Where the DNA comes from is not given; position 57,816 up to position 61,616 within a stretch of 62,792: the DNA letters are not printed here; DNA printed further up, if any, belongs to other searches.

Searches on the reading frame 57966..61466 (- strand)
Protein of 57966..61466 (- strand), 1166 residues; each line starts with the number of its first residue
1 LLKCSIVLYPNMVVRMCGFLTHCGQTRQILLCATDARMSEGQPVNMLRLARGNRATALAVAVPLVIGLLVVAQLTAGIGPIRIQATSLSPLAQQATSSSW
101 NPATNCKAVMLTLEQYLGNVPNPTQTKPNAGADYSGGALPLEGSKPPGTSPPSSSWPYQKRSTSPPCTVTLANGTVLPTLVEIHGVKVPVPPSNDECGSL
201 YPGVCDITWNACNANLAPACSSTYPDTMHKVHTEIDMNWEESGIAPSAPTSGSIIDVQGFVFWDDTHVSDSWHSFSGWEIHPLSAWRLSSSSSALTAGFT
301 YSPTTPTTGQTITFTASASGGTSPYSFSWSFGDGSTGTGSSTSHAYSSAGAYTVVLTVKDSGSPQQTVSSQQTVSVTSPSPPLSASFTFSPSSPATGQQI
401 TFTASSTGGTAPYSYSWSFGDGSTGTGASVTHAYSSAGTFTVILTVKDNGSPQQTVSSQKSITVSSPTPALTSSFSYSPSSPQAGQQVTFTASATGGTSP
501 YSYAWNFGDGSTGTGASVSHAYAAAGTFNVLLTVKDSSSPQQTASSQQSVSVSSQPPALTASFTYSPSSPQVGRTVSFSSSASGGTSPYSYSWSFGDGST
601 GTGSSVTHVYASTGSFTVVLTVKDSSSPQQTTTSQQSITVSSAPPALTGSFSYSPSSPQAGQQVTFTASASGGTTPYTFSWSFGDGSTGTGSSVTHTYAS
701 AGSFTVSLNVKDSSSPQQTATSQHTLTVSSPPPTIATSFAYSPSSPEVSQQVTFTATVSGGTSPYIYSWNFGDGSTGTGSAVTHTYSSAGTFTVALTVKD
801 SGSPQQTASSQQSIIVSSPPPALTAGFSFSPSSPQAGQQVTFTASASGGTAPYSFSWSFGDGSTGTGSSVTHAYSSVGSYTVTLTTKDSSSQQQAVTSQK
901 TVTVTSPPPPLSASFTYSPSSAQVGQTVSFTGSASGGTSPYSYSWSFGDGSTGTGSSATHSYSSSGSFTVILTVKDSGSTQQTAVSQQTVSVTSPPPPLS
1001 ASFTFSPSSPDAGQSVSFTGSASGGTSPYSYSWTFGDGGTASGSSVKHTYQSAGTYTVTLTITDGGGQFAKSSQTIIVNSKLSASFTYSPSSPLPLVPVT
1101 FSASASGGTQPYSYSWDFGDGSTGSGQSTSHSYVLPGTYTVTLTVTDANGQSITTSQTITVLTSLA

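Call 11: search_protein_families(library=pfam, proteins=[window:57966-61466:-], max_evalue=0.001)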
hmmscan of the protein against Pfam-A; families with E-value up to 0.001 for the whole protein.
window:57966-61466:- (1166 aa): 9 families
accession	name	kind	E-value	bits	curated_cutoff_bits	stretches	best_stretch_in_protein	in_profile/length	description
PF18911.6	PKD_4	-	3.8e-167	543.2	27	10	1099-1161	20-85/85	PKD domain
PF00801.26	PKD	-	1.7e-138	451.3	23.5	10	1003-1071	2-74/80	PKD domain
PF13927.12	Ig_3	-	8.2e-47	158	30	4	1003-1063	4-62/78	Immunoglobulin domain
PF13573.12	SprB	-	7.1e-28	96.4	28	0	843-861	18-36/37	SprB repeat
PF00047.31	ig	-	2.6e-17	63.3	21.8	0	660-709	7-56/81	Immunoglobulin domain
PF22352.2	K319L-like_PKD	-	3.5e-10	40.2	27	1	1098-1161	13-84/84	K319L-like, PKD domain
PF21568.3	AIMA-like_N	-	2e-08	35.1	27.8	0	654-689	14-49/104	1,3-alpha-isomaltosidase-like, N-terminal domain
PF13027.11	DUF3888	-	2.6e-08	34.6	22.2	0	605-643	36-74/87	Protein of unknown function (DUF3888)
PF06832.18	BiPBP_C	-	3.6e-06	27.2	26.8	0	1097-1154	33-87/90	Penicillin-Binding Protein C-terminus Family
